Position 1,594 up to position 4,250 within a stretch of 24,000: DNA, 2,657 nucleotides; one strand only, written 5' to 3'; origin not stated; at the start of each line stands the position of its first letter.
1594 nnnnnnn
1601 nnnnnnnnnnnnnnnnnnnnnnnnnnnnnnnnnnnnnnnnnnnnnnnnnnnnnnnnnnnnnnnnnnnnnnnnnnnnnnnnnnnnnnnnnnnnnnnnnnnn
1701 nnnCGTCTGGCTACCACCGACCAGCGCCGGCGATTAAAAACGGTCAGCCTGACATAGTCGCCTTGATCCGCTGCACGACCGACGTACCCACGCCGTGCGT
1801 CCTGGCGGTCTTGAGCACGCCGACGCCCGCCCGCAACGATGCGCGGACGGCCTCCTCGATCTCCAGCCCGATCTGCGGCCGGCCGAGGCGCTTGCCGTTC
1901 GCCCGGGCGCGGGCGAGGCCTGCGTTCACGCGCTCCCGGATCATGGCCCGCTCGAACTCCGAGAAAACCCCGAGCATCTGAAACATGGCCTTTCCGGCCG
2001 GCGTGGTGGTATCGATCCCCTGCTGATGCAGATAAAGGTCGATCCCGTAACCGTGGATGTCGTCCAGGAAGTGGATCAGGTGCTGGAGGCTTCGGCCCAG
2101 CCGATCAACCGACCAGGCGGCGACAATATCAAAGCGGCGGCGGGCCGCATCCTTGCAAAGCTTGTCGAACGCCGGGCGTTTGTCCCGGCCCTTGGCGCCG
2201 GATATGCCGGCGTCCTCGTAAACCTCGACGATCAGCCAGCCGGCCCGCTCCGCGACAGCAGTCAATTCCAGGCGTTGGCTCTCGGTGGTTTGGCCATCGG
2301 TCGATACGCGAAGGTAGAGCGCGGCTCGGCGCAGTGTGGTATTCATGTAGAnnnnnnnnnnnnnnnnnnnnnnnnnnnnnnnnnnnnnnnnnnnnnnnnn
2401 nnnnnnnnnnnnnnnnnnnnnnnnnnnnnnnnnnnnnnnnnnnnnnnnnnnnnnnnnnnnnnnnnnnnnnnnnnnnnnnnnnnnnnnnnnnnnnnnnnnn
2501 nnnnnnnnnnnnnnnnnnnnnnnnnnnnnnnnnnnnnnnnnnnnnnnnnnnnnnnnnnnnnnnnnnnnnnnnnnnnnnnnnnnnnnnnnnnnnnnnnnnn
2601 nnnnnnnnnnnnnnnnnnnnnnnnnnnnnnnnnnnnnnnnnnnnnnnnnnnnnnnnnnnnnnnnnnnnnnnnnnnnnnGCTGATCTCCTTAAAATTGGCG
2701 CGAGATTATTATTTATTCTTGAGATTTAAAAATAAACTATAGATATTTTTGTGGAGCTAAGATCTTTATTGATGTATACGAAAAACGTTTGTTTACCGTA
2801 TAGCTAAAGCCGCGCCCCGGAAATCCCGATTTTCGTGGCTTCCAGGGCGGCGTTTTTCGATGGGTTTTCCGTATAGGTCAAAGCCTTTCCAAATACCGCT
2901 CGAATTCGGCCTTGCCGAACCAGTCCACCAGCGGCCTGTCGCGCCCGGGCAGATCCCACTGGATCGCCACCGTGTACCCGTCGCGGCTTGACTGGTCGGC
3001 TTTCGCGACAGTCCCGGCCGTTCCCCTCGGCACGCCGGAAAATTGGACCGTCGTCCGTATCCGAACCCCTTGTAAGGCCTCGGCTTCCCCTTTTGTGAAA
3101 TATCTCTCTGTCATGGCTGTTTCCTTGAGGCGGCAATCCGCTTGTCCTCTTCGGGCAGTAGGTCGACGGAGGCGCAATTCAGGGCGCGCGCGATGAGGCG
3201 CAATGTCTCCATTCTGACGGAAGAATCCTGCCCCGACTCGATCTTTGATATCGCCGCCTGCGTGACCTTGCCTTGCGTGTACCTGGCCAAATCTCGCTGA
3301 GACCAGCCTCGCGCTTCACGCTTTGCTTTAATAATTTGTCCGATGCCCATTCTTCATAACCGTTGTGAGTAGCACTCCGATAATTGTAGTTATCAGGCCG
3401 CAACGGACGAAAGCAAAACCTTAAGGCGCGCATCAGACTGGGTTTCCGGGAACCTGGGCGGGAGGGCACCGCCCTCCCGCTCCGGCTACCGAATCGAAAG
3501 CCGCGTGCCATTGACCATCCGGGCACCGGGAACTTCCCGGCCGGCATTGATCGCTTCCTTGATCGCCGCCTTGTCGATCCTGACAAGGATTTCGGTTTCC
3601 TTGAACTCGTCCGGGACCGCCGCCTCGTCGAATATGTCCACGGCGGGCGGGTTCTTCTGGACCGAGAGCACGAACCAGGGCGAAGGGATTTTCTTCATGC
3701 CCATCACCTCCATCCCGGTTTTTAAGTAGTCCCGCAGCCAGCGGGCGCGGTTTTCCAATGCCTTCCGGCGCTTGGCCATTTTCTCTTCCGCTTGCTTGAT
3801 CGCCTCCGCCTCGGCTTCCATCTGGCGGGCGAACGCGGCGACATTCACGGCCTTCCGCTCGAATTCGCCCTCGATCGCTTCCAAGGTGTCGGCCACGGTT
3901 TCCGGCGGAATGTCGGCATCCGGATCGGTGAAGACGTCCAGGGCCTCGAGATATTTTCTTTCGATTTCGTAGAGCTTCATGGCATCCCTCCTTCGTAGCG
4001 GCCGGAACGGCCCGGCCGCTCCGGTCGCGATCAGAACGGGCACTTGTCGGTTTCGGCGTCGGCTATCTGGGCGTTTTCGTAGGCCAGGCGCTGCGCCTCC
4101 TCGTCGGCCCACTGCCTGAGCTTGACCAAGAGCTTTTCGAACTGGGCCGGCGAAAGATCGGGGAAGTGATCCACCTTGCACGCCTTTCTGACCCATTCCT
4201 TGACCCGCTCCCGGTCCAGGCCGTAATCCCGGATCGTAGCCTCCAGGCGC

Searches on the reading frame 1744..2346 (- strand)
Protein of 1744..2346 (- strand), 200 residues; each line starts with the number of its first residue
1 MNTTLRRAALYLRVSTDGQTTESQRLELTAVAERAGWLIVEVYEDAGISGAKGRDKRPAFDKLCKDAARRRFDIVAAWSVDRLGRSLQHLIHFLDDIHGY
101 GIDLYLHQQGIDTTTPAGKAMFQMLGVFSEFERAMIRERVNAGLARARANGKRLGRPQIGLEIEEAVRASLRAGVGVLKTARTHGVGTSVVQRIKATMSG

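Call 57: search_protein_families(library=pfam, proteins=[window:1744-2346:-], max_evalue=0.01)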
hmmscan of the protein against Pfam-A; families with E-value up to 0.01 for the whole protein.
window:1744-2346:- (200 aa): 1 family
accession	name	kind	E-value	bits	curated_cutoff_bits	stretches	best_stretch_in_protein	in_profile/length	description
PF00239.26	Resolvase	-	2.4e-46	157.9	23.3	1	8-152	1-144/145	Resolvase, N terminal domain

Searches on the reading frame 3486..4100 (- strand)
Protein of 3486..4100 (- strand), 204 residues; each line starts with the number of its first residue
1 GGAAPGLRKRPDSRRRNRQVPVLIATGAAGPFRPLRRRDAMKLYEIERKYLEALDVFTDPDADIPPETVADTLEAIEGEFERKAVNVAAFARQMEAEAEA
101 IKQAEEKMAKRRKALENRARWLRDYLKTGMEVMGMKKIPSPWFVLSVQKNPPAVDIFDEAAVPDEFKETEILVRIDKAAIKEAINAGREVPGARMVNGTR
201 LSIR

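Call 28: search_protein_families(library=pfam, proteins=[window:3486-4100:-], max_evalue=0.1)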
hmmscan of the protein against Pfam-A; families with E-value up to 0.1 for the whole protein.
window:3486-4100:- (204 aa): 3 families
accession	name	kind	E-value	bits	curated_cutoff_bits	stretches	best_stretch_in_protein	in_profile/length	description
PF05565.16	Sipho_Gp157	-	2.3e-55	187.5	28.6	1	42-204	1-162/162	Siphovirus Gp157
PF16673.10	TRAF_BIRC3_bd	-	0.013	15.7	30.5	1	79-111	26-58/64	TNF receptor-associated factor BIRC3 binding domain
PF17733.7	KPWE_dom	-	0.047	14.2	27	0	178-198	7-27/48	PEX14-like KPWE domain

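Call 87: search_protein_families(library=padloc, proteins=[window:3486-4100:-], max_evalue=0.01)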
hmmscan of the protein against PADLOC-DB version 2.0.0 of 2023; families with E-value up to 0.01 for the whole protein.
window:3486-4100:- (204 aa): 0 families

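Call 88: search_protein_families(library=phrogs, proteins=[window:3486-4100:-], max_evalue=0.001)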
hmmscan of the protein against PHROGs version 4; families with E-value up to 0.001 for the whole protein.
window:3486-4100:- (204 aa): 2 families
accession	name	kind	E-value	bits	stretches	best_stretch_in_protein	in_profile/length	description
phrog_253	-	DNA, RNA and nucleotide metabolism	3.6e-46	158.1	1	40-204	6-167/169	Mu Gam-like end protection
phrog_20203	-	unknown function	9.6e-13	49.1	1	130-203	1-74/75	-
